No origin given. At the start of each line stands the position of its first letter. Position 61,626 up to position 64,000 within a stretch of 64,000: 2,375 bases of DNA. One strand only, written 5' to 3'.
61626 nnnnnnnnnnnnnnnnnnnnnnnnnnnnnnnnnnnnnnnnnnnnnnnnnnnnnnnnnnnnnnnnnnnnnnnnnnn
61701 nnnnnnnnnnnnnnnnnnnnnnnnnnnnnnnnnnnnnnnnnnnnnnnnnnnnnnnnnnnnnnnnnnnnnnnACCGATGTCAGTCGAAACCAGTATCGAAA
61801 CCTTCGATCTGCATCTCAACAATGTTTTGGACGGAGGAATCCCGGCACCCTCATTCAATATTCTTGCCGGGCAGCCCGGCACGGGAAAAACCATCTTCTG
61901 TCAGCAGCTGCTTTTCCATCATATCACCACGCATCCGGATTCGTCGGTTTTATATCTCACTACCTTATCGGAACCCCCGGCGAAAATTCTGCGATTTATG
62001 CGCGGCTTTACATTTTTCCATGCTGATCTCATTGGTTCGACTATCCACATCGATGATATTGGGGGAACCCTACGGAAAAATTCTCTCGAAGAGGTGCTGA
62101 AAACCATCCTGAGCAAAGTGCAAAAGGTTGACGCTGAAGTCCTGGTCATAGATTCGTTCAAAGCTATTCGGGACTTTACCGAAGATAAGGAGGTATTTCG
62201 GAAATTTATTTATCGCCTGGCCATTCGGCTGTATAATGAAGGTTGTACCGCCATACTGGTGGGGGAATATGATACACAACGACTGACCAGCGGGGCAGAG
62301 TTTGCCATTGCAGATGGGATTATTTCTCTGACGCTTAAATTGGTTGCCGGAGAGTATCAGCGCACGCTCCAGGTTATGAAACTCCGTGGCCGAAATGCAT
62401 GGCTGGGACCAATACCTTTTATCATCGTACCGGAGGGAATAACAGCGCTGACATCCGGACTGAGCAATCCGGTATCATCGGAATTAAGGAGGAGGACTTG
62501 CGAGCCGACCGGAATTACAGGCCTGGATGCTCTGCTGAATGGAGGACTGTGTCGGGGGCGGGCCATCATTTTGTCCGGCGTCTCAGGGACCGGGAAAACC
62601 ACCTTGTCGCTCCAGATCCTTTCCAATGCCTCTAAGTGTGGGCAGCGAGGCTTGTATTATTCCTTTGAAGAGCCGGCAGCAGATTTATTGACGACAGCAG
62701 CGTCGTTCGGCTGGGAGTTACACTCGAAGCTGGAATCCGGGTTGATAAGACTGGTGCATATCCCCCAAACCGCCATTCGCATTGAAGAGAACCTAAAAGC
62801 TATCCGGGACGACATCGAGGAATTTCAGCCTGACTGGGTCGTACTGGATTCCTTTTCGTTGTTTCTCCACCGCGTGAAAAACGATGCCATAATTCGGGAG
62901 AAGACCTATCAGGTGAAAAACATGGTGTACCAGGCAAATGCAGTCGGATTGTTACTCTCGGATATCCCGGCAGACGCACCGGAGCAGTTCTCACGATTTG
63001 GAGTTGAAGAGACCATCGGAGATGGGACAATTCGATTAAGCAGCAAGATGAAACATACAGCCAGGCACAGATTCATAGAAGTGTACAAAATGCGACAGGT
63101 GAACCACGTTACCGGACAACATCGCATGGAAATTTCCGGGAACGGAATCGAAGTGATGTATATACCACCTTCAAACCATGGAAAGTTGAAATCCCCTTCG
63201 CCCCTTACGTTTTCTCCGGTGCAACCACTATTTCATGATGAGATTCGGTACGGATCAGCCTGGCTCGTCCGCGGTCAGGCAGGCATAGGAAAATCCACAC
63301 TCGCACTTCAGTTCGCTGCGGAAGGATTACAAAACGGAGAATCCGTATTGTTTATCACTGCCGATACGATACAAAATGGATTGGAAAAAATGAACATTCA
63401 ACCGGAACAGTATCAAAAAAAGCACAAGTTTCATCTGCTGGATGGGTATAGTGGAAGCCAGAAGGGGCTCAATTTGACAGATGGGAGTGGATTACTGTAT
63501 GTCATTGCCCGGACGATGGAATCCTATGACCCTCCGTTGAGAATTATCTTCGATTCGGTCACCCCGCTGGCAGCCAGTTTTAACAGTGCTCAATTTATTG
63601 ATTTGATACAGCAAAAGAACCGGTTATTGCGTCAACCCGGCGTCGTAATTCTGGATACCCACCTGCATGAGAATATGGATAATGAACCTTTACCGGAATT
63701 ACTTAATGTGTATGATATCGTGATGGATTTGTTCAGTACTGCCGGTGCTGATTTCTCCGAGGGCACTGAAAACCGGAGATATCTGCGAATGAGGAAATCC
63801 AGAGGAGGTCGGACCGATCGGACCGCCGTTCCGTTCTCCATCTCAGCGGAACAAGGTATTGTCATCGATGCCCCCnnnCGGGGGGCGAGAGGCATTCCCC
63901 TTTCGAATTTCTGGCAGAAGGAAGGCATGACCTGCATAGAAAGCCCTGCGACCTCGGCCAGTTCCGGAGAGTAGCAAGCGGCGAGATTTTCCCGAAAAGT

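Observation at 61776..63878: KaiC-like ATPase with three, not two, tandem RecA/KaiC domains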

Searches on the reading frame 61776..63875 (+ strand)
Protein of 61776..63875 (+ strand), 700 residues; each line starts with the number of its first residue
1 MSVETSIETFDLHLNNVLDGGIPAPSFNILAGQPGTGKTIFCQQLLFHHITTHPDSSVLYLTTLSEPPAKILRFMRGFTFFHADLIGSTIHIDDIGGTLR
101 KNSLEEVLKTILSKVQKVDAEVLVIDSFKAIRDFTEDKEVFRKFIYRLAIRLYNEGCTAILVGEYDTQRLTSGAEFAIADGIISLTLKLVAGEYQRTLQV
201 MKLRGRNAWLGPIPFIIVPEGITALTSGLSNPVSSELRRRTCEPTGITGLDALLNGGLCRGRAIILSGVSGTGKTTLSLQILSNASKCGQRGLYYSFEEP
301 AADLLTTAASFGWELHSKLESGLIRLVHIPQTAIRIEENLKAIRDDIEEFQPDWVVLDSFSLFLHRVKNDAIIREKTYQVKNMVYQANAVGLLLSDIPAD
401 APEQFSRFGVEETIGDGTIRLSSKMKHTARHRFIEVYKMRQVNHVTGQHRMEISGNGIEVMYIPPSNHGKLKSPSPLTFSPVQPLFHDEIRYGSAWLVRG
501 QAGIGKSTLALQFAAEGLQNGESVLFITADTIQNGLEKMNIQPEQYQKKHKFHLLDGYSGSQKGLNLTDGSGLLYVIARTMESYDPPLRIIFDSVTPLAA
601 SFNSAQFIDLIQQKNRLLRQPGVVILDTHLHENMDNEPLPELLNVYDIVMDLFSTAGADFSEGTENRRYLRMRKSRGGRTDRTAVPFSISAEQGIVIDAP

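Call 3: search_protein_families(library=pfam, proteins=[window:61776-63875:+], max_evalue=1)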
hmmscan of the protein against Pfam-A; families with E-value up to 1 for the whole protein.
window:61776-63875:+ (700 aa): 63 families (the best 25 are shown)
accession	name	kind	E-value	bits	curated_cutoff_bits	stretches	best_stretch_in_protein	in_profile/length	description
PF06745.19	ATPase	-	4e-101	337.7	26.6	3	244-461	2-227/231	KaiC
PF13481.12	AAA_25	-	1.8e-23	83.6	27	3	250-371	22-163/195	AAA domain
PF13191.12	AAA_16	-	2.3e-14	54.7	32.6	3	13-135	15-148/167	AAA ATPase domain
PF13401.12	AAA_22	-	2.5e-13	50.9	27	2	27-167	7-126/130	AAA domain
PF20720.3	nSTAND3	-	2.9e-13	50.2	27.2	3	29-114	21-101/155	Novel STAND NTPase 3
PF13173.12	AAA_14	-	5.6e-12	46.2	27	2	262-308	3-48/129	AAA domain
PF03796.21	DnaB_C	-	3.5e-10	40.1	27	2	244-310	3-69/255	DnaB-like helicase C terminal domain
PF07088.17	GvpD_P-loop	-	2.1e-09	38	24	2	29-197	14-185/189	GvpD gas vesicle protein, P-loop domain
PF25199.1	nSTAND_NTPase5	-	4e-09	36.9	34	1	493-534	41-83/145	Novel STAND NTPase 5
PF05729.18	NACHT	-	2e-08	34.7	26.7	2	497-515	4-22/167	NACHT domain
PF24883.2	NPHP3_N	-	3.7e-08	34.2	24.8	2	263-299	24-60/164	Nephrocystin 3, N-terminal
PF09848.15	SLFN-g3_helicase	-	4.4e-08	33.2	24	3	496-553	4-64/354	Schlafen group 3, DNA/RNA helicase domain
PF01695.23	IstB_IS21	-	7.3e-08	32.6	24.1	1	498-542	97-141/238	IstB-like ATP binding protein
PF13238.12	AAA_18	-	7.7e-08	33.3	29.4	1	264-288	1-24/128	AAA domain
PF13479.12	AAA_24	-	2.1e-07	31.4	27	1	497-530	6-31/195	AAA domain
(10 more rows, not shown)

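Call 4: search_protein_families(library=ncbifam, proteins=[window:61776-63875:+], max_evalue=1)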
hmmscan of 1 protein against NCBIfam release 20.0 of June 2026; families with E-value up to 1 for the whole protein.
window:61776-63875:+ (700 aa): 82 families (the best 25 are shown)
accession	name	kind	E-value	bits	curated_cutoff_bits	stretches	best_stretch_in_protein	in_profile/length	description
NF006799.0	PRK09302.1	equivalog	3.7e-81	273.2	408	2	4-392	14-403/515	circadian clock protein KaiC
TIGR03880.1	KaiC_arch_3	hypoth_equivalog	2.9e-58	197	249.45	3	246-461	1-218/224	KaiC domain-containing protein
TIGR03881.1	KaiC_arch_4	hypoth_equivalog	2.4e-53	181.2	247.8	3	244-458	4-226/231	KaiC domain-containing protein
TIGR02655.1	circ_KaiC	equivalog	4.8e-52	177.2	546.25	3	3-391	3-392/484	circadian clock protein KaiC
TIGR03877.1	thermo_KaiC_1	hypoth_equivalog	1.5e-51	175.2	307.25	3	245-461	6-233/238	KaiC domain-containing protein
NF004723.0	PRK06067.1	subfamily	1.1e-38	133.1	194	3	7-209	16-218/243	flagellar accessory protein FlaH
NF052589.1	ArlH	equivalog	1.7e-38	132.6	215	3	13-208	8-205/229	archaellum protein ArlH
TIGR00416.1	sms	equivalog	2.7e-21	75.8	403.05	3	245-361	78-180/454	DNA repair protein RadA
NF006320.0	PRK08533.1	equivalog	5.1e-18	65.5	215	3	13-147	12-145/230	flagellar accessory protein FlaH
TIGR03878.1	thermo_KaiC_2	hypoth_equivalog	1.2e-16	60.8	232.2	3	19-175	30-185/259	KaiC domain-containing protein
NF004629.0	PRK05973.1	equivalog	4.5e-12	45.5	156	2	258-313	61-116/237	DNA helicase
TIGR03600.1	phage_DnaB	exception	5.4e-11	42.1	498.65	1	244-307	178-241/421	phage replicative helicase, DnaB family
TIGR02237.1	recomb_radB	equivalog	2.9e-09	37.1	172.4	1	250-371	1-117/210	DNA repair and recombination protein RadB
NF038214.1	IS21_help_AAA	equivalog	4.5e-09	36.3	200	2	495-544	92-141/232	IS21-like element helper ATPase IstB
NF006861.0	PRK09361.1-1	equivalog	1.6e-08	34.4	278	1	244-365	6-127/235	DNA repair and recombination protein RadB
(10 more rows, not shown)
